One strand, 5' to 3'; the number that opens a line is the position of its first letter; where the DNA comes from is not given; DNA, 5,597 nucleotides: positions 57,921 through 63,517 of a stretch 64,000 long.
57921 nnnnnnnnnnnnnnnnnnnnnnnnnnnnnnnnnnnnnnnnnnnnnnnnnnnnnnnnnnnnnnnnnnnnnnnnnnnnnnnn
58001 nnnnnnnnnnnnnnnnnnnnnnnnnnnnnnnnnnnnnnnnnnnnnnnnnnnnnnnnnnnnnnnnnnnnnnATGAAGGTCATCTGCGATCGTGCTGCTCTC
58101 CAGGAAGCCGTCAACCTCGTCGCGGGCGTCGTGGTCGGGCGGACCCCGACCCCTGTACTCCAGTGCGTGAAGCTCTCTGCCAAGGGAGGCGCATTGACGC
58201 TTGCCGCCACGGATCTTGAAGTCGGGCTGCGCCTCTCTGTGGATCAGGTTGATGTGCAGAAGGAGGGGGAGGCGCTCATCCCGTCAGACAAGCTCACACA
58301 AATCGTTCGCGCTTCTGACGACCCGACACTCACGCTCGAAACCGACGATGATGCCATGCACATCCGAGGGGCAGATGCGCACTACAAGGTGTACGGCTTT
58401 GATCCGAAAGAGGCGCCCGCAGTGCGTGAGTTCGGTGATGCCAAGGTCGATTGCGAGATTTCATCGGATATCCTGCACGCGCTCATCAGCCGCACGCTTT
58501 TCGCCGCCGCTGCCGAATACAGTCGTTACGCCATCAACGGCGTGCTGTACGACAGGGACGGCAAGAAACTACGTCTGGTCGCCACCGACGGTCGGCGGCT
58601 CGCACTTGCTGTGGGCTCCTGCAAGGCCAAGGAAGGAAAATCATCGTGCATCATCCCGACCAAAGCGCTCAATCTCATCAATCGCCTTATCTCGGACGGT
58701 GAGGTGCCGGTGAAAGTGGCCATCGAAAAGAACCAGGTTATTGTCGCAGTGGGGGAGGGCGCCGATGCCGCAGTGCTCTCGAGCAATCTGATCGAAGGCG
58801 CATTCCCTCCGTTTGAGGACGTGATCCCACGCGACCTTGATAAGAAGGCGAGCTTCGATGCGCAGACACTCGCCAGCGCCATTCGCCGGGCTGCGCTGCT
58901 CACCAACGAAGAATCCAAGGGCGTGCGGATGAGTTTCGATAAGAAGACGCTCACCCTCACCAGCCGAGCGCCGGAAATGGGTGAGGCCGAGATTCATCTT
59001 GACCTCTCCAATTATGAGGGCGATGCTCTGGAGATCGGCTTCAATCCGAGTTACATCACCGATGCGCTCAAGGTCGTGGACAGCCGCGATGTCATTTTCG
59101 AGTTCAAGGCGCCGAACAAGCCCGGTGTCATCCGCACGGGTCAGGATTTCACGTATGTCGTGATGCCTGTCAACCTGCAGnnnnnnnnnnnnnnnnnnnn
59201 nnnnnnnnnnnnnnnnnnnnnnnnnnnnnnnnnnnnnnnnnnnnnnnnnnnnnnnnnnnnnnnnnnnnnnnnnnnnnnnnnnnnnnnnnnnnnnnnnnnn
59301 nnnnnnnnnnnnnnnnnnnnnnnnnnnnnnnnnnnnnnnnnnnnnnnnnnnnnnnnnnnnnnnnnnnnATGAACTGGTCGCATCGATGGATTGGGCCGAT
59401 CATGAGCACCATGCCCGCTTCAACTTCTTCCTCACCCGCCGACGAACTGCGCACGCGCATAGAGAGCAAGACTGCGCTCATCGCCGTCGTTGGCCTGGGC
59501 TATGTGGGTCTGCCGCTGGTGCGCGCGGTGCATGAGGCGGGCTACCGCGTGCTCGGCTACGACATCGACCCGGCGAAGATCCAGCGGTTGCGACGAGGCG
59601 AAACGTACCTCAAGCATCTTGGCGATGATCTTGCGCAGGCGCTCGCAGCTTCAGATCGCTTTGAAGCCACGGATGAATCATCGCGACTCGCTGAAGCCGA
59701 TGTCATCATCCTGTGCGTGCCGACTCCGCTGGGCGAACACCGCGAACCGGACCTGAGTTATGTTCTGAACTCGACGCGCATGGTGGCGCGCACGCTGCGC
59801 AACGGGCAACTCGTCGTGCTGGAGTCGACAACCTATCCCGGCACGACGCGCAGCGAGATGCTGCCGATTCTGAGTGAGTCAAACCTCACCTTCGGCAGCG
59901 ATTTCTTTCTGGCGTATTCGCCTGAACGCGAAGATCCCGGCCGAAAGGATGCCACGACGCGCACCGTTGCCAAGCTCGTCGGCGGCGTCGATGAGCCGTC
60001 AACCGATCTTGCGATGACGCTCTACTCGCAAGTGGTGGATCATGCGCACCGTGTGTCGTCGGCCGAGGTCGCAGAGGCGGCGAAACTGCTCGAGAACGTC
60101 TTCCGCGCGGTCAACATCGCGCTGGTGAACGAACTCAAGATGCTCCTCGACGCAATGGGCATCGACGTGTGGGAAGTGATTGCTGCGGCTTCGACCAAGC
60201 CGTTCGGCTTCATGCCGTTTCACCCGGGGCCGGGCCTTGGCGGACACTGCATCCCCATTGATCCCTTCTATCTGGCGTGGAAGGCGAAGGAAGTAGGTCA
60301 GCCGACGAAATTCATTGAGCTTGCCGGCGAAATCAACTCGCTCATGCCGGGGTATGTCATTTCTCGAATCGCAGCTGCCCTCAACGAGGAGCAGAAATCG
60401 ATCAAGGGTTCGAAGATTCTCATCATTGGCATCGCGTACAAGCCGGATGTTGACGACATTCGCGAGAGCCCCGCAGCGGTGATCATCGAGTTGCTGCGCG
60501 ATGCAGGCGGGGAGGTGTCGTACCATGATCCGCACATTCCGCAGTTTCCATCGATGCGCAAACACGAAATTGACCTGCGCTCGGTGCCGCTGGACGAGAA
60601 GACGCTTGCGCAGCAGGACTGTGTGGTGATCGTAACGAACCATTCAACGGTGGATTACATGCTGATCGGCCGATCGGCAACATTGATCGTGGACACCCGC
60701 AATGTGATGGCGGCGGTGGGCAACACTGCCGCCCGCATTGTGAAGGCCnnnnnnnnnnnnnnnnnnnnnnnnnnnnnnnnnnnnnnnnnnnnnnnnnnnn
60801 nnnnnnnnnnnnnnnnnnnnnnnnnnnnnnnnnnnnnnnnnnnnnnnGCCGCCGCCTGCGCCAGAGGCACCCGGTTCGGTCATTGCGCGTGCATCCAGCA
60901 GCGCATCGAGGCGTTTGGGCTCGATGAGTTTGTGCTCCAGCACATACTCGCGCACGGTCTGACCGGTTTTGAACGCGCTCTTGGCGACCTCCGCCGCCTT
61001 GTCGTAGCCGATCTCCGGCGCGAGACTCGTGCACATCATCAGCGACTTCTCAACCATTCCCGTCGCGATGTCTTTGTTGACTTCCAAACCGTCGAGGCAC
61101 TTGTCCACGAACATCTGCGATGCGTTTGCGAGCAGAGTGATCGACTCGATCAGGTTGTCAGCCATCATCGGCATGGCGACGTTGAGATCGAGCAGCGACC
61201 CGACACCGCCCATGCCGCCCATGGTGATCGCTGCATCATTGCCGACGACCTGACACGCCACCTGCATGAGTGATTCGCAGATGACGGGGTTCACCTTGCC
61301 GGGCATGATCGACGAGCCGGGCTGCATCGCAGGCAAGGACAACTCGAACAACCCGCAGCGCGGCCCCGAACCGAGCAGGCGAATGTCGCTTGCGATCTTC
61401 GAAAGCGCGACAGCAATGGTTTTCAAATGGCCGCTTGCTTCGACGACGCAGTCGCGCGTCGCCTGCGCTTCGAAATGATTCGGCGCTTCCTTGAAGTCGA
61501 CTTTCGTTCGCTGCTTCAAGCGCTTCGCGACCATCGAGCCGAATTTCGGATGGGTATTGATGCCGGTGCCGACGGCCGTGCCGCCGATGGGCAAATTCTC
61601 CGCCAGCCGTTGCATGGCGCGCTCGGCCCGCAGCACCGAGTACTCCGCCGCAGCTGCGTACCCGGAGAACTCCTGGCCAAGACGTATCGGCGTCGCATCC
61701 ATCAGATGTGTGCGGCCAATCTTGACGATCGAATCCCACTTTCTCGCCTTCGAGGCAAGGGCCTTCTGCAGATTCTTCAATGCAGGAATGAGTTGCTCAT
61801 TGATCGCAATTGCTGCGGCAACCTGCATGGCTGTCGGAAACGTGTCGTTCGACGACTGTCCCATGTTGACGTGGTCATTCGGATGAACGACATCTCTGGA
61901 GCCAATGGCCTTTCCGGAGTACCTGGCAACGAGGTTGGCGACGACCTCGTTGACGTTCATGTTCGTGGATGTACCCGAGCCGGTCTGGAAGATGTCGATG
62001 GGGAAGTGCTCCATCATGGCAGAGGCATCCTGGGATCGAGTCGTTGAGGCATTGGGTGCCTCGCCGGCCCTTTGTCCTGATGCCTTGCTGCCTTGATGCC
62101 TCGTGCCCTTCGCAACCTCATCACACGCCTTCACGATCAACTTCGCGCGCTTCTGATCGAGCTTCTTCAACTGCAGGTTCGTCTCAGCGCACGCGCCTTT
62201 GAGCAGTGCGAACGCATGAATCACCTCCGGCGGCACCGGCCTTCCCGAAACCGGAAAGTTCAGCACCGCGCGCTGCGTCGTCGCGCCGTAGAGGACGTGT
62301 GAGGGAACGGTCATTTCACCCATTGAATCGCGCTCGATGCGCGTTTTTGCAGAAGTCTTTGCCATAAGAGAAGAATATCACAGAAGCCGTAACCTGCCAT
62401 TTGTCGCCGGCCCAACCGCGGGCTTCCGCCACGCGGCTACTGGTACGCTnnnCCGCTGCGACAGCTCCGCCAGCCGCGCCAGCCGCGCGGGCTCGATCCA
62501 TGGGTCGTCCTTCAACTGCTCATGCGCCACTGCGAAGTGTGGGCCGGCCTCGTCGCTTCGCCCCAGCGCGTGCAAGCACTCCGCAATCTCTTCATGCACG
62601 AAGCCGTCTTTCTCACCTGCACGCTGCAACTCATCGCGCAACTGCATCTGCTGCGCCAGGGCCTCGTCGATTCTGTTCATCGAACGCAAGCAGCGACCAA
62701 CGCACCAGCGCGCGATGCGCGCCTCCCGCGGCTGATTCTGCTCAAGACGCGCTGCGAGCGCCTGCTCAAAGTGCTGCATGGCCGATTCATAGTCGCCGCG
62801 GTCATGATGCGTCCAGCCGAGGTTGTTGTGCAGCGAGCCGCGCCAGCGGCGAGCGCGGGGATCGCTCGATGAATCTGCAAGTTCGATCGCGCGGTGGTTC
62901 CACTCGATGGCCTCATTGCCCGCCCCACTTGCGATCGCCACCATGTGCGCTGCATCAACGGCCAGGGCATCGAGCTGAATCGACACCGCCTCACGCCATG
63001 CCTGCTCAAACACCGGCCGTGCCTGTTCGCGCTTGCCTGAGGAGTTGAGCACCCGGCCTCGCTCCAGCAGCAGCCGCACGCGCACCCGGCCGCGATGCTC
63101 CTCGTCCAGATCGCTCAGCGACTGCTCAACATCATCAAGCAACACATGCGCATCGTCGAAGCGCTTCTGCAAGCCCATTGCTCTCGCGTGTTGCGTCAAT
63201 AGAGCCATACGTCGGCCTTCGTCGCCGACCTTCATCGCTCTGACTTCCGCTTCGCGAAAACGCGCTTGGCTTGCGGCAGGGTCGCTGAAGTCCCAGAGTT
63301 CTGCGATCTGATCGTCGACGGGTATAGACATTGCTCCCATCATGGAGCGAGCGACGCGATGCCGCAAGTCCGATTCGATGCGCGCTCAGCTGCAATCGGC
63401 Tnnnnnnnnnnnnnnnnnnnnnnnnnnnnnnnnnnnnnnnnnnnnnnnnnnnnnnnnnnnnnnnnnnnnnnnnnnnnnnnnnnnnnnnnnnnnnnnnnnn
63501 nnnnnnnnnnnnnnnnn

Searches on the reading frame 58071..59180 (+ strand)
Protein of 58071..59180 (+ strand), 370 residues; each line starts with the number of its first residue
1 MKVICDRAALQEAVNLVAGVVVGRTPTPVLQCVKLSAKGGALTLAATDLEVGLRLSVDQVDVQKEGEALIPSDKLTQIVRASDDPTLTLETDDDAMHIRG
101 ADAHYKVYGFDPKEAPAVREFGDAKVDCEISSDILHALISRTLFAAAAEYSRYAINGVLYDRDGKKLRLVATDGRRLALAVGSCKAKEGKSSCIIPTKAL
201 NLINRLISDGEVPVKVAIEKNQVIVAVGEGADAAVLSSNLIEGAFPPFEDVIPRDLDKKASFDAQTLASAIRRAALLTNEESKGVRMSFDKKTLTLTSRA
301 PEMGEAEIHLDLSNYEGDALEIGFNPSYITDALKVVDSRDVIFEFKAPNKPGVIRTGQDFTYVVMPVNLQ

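Call 91: search_protein_families(library=pfam, proteins=[window:58071-59180:+], max_evalue=0.00001)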
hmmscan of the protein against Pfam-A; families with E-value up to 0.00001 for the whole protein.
window:58071-59180:+ (370 aa): 3 families
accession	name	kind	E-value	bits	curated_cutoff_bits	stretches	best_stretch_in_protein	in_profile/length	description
PF02768.20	DNA_pol3_beta_3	-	4.8e-32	110.7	27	1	250-367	2-120/121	DNA polymerase III beta subunit, C-terminal domain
PF02767.21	DNA_pol3_beta_2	-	2.3e-26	92.8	27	1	130-246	2-115/116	DNA polymerase III beta subunit, central domain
PF00712.24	DNA_pol3_beta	-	5.2e-23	81.9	24.4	1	1-117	1-118/120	DNA polymerase III beta subunit, N-terminal domain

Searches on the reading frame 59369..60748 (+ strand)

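Call 91: search_protein_families(library=pfam, proteins=[window:59369-60748:+], max_evalue=0.00001)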
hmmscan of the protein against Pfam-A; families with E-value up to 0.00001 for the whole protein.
window:59369-60748:+ (460 aa): 4 families
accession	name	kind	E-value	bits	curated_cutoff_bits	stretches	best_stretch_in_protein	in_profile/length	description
PF03721.20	UDPG_MGDP_dh_N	-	4.8e-40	137.6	27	1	38-213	3-181/187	UDP-glucose/GDP-mannose dehydrogenase family, NAD binding domain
PF00984.24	UDPG_MGDP_dh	-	1.2e-31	109.1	25.4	1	234-324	2-93/94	UDP-glucose/GDP-mannose dehydrogenase family, central domain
PF03720.21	UDPG_MGDP_dh_C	-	6.5e-23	81.5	30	1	351-447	1-101/103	UDP-glucose/GDP-mannose dehydrogenase family, UDP binding domain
PF03446.21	NAD_binding_2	-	3.6e-09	37.3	21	1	38-161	2-101/161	NAD binding domain of 6-phosphogluconate dehydrogenase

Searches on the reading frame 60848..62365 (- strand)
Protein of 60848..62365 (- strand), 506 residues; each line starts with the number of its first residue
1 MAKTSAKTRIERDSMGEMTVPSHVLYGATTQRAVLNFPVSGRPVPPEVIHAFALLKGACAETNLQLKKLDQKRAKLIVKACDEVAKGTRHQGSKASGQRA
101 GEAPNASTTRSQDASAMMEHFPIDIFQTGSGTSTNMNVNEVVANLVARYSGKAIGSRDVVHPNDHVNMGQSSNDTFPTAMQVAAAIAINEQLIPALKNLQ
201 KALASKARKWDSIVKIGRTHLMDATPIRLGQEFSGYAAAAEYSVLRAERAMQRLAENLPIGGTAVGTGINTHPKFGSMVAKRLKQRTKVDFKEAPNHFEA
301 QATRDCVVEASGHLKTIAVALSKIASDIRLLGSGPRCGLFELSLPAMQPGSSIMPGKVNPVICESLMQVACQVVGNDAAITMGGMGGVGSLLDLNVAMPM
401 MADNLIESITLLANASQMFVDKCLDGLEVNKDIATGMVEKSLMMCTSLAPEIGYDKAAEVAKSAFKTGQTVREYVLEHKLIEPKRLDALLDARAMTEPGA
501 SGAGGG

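Call 37: search_solved_structures(query=window:60848-62365:-, show_alignments=1, max_evalue=1e-50)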
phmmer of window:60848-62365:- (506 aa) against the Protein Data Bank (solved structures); distinct sequences matched with E-value up to 1e-50: 46.
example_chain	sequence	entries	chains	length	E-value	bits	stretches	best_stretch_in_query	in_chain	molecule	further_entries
3rrp_A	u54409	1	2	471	2.5e-140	471.8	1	119-494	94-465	Probable fumarate hydratase Fum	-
3rd8_A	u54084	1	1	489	4e-135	454.6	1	119-495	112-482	Fumarate hydratase class II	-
3qbp_A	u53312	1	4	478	4.5e-133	447.9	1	119-496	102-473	Fumarase Fum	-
6n1m_A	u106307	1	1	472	5.9e-132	444.2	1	117-478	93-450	Fumarate hydratase class II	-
7t93_A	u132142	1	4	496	3.6e-131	441.6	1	119-496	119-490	Fumarate hydratase class II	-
6s43_A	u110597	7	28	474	7.6e-131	440.5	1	119-495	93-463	Fumarate hydratase class II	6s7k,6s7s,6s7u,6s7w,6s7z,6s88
3no9_A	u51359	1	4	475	7.6e-131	440.5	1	119-495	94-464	Fumarate hydratase class II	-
4adl_A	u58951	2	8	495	9.3e-131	440.2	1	119-495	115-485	FUMARATE HYDRATASE CLASS II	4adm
5f91_A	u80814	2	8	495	9.5e-131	440.2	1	119-495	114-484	Fumarate hydratase class II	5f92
3tv2_A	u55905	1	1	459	1e-130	440.1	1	118-476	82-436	Fumarate hydratase, class II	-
4apa_A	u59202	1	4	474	2.2e-130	439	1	119-495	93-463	FUMARATE HYDRATASE CLASS II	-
4apb_A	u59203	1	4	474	3.5e-130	438.3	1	119-495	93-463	FUMARATE HYDRATASE CLASS II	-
3e04_A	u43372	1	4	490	9.2e-130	437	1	117-494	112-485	Fumarate hydratase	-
5upp_A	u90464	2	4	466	1e-129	436.8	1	117-494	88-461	Fumarate hydratase, mitochondrial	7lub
36ad_A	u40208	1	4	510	1.2e-129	436.5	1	117-494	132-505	Fumarate hydratase, mitochondrial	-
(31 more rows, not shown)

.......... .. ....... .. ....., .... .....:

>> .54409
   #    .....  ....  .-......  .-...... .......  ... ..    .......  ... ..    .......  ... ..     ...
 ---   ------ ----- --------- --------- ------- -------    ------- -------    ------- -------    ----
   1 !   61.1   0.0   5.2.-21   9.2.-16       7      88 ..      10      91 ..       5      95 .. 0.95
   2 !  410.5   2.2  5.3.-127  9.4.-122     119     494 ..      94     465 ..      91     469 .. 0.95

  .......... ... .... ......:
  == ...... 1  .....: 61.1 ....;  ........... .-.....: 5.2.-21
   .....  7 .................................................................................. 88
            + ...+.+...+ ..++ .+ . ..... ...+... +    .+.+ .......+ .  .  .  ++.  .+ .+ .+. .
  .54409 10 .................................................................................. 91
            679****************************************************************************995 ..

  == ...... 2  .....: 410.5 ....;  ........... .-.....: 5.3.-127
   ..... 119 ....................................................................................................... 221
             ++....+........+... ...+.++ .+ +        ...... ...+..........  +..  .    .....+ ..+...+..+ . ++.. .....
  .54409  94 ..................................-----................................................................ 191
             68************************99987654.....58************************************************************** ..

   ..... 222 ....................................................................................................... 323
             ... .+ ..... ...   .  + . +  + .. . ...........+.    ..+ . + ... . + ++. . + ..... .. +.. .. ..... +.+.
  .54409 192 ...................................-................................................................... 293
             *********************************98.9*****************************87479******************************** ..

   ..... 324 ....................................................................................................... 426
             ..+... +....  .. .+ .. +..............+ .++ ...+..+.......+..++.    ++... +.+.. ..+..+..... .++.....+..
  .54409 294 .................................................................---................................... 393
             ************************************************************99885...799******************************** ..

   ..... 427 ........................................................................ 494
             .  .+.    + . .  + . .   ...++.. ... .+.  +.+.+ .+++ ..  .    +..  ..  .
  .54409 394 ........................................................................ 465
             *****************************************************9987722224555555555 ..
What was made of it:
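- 62023..62108 (-): Second copy of the same family, partly decayed, in frame in class II fumarate hydratase (fumC, 60845-62365, minus strand). PDB 3rrp alignment leaves query residues 89-118 facing 2 residues (call 37).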

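Call 48: find_homologous_proteins(query=window:60848-62365:-, max_evalue=1e-50)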
Query window:60848-62365:- (506 aa): 7999 proteins with E <= 1e-50 among 8000 candidates; the best 120 are listed.
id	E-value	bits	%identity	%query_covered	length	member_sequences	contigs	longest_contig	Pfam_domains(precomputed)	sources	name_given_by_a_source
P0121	0.0e+0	1082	100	97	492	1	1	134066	PF10415.15,PF00206.26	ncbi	-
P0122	6.6e-271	917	82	98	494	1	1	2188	PF10415.15,PF00206.26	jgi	jgi:fumarate hydratase, class II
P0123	1.8e-259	879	78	99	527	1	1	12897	PF10415.15,PF00206.26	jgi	jgi:fumarate hydratase, class II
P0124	1.9e-254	863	78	99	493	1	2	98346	PF10415.15,PF00206.26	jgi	jgi:fumarate hydratase class II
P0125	2.2e-253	859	79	98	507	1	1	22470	PF10415.15,PF00206.26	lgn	-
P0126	1.2e-251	854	78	97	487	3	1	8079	PF10415.15,PF00206.26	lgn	-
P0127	5.1e-251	852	77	98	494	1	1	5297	PF10415.15,PF00206.26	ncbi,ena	-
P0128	2.4e-250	849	78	98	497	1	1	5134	PF10415.15,PF00206.26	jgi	-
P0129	2.3e-248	843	78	97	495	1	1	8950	PF10415.15,PF00206.26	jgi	-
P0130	1.2e-246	837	76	99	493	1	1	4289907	PF10415.15,PF00206.26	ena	-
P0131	2.2e-245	833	77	98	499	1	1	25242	PF10415.15,PF00206.26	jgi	-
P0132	1.1e-244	831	75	98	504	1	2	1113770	PF10415.15,PF00206.26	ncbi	-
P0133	1.7e-243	827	79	96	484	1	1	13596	PF10415.15,PF00206.26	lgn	-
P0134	2.5e-242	823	74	100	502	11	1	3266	PF10415.15,PF00206.26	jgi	jgi:fumarate hydratase class II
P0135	5.4e-242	822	75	98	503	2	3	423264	PF10415.15,PF00206.26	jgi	jgi:fumarate hydratase class II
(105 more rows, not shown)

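Call 51: find_encoding_contigs(protein=P0123, flank=6000, max_places=1)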
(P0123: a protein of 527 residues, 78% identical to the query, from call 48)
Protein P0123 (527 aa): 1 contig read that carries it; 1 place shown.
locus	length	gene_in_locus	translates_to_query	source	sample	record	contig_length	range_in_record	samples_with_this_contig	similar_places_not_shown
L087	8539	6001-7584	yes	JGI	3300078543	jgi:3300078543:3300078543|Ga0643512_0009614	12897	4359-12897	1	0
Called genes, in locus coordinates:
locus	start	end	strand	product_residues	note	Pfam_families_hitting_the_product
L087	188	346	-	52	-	PF00534:Glycos_transf_1, PF13692:Glyco_trans_1_4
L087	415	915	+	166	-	-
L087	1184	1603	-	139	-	PF01740:STAS, PF13466:STAS_2 (weak)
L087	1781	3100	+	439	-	PF07607:DUF1570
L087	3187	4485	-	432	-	-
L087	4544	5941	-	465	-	PF03631:Virul_fac_BrkB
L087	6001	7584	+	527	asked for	PF00206:Lyase_1, PF10415:FumaraseC_C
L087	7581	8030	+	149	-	PF01909:NTP_transf_2, PF18765:Polbeta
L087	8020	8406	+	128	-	PF01934:HepT-like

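Call 52: find_encoding_contigs(protein=P0125, flank=6000, max_places=1)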
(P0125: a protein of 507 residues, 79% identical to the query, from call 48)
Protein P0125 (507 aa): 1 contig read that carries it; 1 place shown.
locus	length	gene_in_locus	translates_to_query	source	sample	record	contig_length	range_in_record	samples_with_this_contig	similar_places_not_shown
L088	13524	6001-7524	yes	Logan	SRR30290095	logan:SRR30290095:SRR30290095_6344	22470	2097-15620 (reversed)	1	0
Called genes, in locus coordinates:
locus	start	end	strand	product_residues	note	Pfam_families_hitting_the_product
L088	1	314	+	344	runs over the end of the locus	-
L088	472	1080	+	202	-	-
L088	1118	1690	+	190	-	PF13036:LpoB (faint)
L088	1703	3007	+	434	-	-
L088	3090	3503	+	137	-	PF07233:DUF1425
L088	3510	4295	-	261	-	PF06293:Kdo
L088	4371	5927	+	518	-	PF03972:MmgE_PrpD_N, PF19305:MmgE_PrpD_C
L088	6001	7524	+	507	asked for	PF00206:Lyase_1, PF10415:FumaraseC_C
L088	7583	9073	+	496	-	PF01663:Phosphodiest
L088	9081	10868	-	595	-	-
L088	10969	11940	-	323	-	PF00089:Trypsin, PF13365:Trypsin_2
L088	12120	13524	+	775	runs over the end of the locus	PF12256:TcdB_toxin_midN (faint), PF01839:FG-GAP (faint), PF13517:FG-GAP_3 (weak)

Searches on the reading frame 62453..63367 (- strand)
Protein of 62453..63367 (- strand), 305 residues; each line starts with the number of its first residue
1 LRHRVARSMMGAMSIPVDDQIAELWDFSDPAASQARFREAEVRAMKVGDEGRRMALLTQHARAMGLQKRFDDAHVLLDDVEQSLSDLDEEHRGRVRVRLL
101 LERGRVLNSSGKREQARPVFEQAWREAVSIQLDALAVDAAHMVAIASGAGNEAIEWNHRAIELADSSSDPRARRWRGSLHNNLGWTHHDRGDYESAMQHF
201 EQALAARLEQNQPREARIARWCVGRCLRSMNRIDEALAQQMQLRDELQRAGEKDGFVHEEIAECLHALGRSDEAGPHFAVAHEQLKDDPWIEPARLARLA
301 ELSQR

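Call 91: search_protein_families(library=pfam, proteins=[window:62453-63367:-], max_evalue=0.00001)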
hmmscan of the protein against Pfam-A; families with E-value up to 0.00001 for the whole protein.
window:62453-63367:- (305 aa): 10 families
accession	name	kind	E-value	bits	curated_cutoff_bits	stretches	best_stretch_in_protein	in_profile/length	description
PF13424.12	TPR_12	-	8.8e-14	51.9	30.1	1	145-207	14-75/77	Tetratricopeptide repeat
PF00515.34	TPR_1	-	1.6e-11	43.9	27.8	0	180-205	4-29/34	Tetratricopeptide repeat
PF07719.23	TPR_2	-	1.9e-11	43.6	27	0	179-205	3-29/34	Tetratricopeptide repeat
PF13181.12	TPR_8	-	6.7e-10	38.8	25.7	0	179-206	3-30/34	Tetratricopeptide repeat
PF13176.12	TPR_7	-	2.9e-09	36.7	27.9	0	180-211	2-33/36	Tetratricopeptide repeat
PF13374.12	TPR_10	-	3.7e-09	36.8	27.5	1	181-207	6-32/42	Tetratricopeptide repeat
PF13428.12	TPR_14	-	7e-07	29.8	23.5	0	183-206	7-30/44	Tetratricopeptide repeat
PF14559.12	TPR_19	-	9.1e-07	29.6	25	0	189-238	3-46/68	Tetratricopeptide repeat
PF07721.20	TPR_4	-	2.3e-06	28.1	27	0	179-202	3-26/26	Tetratricopeptide repeat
PF13432.12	TPR_16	-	7.6e-06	26.7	32.7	0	183-239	3-52/65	Tetratricopeptide repeat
